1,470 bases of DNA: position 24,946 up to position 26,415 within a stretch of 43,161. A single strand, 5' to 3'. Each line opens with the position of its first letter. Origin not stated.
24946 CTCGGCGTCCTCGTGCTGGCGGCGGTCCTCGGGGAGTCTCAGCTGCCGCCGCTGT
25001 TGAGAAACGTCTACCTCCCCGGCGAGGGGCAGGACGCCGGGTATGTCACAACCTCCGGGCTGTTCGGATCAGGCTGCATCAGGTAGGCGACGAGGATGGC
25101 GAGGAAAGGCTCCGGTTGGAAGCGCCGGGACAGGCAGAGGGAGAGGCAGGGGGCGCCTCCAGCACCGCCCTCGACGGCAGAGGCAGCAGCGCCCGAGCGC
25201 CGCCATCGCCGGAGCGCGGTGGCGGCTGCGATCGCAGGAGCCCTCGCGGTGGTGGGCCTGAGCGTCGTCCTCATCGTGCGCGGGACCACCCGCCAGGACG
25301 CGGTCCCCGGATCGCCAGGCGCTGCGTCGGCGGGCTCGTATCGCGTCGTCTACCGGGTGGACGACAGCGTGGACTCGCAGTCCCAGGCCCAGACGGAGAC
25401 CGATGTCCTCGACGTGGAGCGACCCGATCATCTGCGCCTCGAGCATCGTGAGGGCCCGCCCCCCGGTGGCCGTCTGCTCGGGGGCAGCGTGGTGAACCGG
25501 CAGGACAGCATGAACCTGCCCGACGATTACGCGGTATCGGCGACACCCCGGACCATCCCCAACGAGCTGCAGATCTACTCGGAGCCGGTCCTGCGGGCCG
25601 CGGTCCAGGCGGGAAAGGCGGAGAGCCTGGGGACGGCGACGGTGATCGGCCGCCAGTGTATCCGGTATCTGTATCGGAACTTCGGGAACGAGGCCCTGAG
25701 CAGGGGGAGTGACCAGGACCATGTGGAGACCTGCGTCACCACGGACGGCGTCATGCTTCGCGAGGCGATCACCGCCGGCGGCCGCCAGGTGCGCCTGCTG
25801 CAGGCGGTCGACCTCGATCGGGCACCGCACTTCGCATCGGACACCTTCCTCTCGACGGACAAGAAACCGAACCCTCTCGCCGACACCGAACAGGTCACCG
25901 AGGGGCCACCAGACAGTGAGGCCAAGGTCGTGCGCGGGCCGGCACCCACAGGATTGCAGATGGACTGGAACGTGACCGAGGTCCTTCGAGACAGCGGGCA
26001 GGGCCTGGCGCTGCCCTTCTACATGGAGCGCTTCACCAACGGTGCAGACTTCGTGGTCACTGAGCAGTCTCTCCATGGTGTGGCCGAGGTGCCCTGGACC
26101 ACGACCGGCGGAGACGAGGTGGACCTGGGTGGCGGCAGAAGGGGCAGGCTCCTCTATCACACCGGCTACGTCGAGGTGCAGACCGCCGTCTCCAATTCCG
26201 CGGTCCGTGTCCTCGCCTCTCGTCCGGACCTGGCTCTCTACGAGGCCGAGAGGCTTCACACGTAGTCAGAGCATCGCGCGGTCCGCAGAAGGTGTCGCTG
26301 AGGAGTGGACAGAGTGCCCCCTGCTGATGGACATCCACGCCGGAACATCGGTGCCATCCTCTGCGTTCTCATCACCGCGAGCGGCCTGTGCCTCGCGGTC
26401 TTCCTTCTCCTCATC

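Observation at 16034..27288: Ten-gene coupled operon joining a Liv-type ABC importer to CopC-CopD and three unknown exported proteins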

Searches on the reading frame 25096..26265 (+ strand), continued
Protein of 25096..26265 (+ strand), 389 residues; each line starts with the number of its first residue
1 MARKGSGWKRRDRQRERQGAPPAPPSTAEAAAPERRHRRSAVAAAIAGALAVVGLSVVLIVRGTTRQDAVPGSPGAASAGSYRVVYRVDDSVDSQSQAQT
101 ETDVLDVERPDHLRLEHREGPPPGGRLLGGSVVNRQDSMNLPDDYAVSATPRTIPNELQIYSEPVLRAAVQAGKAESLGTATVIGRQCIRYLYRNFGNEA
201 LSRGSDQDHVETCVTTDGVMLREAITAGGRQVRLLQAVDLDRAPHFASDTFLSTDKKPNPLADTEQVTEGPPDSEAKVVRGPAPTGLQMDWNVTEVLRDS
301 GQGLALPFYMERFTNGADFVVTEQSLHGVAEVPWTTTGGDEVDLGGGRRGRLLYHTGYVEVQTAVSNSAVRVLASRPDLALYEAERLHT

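Call 54: search_protein_families(library=pfam, proteins=[L010:250-822:-, L010:11196-14003:-, L010:15857-16882:-, L010:16897-18168:-, L019:10923-12452:-, L016:182-1204:+, L016:11363-12721:+, L016:12718-13359:+, L016:13423-13824:-, L019:12554-12955:+], max_evalue=0.001)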
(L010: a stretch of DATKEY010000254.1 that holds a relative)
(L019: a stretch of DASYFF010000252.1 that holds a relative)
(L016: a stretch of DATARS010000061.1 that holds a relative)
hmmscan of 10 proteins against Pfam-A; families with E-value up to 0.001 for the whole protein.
L010:250-822:- (190 aa): 0 families

L010:11196-14003:- (935 aa): 6 families
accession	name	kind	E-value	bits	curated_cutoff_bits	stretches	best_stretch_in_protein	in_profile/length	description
PF13191.12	AAA_16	-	6.9e-22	79.2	32.6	1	15-164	2-166/167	AAA ATPase domain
PF00196.25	GerE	-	2.4e-16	59.6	23.5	1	866-919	2-55/57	Bacterial regulatory proteins, luxR family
PF13401.12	AAA_22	-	2.3e-06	28.4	27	1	36-151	4-104/130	AAA domain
PF25199.1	nSTAND_NTPase5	-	4.1e-05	23.9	34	0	18-64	21-69/145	Novel STAND NTPase 5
PF12895.13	ANAPC3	-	0.00036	21.2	27.2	0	434-492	6-65/82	Anaphase-promoting complex, cyclosome, subunit 3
PF05729.18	NACHT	-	0.00044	20.6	26.7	1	38-61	1-24/167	NACHT domain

L010:15857-16882:- (341 aa): 3 families
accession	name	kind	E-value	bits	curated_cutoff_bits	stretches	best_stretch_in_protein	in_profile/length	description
PF08240.17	ADH_N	-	1.7e-24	86.5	23.5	1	22-134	2-100/104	Alcohol dehydrogenase GroES-like domain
PF00107.32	ADH_zinc_N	-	1.2e-15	58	31.8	1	177-284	1-109/129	Zinc-binding dehydrogenase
PF13602.12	ADH_zinc_N_2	-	3.2e-05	25.3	27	1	226-332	17-126/134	Zinc-binding dehydrogenase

L010:16897-18168:- (423 aa): 2 families
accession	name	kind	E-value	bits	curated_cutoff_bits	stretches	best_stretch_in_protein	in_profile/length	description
PF00056.29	Ldh_1_N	-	1.4e-36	126.1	27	1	119-258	2-141/141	lactate/malate dehydrogenase, NAD binding domain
PF02866.23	Ldh_1_C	-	2.5e-22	80.1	22.6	1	263-415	3-163/174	lactate/malate dehydrogenase, alpha/beta C-terminal domain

L019:10923-12452:- (509 aa): 2 families
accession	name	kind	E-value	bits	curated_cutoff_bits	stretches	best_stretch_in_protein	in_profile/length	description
PF02518.31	HATPase_c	-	5.2e-17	62.7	26.4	1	330-446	2-110/111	Histidine kinase-, DNA gyrase B-, and HSP90-like ATPase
PF00512.31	HisKA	-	1.2e-09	38.5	26.9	1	217-280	1-61/66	His Kinase A (phospho-acceptor) domain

L016:182-1204:+ (340 aa): 4 families
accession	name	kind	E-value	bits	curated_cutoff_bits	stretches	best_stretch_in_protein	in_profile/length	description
PF00175.26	NAD_binding_1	-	5.6e-22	78.9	22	1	215-317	1-107/109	Oxidoreductase NAD-binding domain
PF00111.32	Fer2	-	1.8e-15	57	21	1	13-86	4-76/77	2Fe-2S iron-sulfur cluster binding domain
PF00970.30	FAD_binding_6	-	7.6e-14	52.3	21.1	1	114-202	3-95/99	Oxidoreductase FAD-binding domain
PF13510.11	Fer2_4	-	3.3e-05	24.3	22.8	1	9-44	3-38/82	2Fe-2S iron-sulfur cluster binding domain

L016:11363-12721:+ (452 aa): 1 family
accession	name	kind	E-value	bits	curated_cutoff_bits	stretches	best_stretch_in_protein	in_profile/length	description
PF00704.34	Glyco_hydro_18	-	7.9e-24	85.3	29.6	1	135-360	83-317/317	Glycosyl hydrolases family 18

L016:12718-13359:+ (213 aa): 2 families
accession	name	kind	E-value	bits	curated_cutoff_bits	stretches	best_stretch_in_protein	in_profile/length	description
PF00072.30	Response_reg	-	2.4e-16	60.3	30.2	1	9-122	1-110/111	Response regulator receiver domain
PF00196.25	GerE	-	6.4e-06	26.2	23.5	1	156-205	7-56/57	Bacterial regulatory proteins, luxR family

L016:13423-13824:- (133 aa): 1 family
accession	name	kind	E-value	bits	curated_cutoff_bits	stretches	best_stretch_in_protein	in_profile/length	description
PF02036.22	SCP2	-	0.00053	20.7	21.3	1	24-114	9-100/101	SCP-2 sterol transfer family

L019:12554-12955:+ (133 aa): 0 families
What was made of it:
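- An SCP2 gene lies nearby in one synteny group (call 54).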

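Call 56: list_cluster_members(proteins=[P0011, P0028, P0003])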
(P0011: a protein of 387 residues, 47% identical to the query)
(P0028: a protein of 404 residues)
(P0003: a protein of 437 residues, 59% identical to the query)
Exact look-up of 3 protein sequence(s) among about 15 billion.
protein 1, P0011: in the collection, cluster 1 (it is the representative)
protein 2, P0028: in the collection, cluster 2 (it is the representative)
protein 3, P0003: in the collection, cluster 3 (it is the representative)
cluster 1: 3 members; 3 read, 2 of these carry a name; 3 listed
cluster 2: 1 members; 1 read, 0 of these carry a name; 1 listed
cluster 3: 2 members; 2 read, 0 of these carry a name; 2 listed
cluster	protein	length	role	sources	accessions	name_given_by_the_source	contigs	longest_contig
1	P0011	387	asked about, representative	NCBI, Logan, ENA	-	-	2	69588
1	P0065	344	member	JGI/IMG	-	hypothetical protein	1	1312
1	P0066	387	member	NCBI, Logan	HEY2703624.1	MAG TPA: hypothetical protein VGL20_08040 [Candidatus Dormibacteraeota bacterium]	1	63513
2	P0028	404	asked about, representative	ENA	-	-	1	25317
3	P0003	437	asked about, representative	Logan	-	-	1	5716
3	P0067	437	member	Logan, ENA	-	-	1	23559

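Call 74: search_protein_families(library=pfam, proteins=[L010:250-822:-], max_evalue=0.01)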
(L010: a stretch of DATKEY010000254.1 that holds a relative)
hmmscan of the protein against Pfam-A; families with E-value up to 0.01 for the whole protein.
L010:250-822:- (190 aa): 0 families

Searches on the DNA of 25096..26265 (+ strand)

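Call 85: search_rna_families(source=L016, start=1150, end=1650, threshold=evalue, max_evalue=1)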
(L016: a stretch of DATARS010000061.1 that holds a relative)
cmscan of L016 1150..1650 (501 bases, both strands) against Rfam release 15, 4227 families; matches with E-value up to 1: 0.
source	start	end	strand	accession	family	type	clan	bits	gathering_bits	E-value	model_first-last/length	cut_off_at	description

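Call 86: search_rna_families(source=L010, start=800, end=1700, threshold=evalue, max_evalue=1)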
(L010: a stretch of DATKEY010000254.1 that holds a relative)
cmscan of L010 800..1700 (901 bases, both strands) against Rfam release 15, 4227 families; matches with E-value up to 1: 0.
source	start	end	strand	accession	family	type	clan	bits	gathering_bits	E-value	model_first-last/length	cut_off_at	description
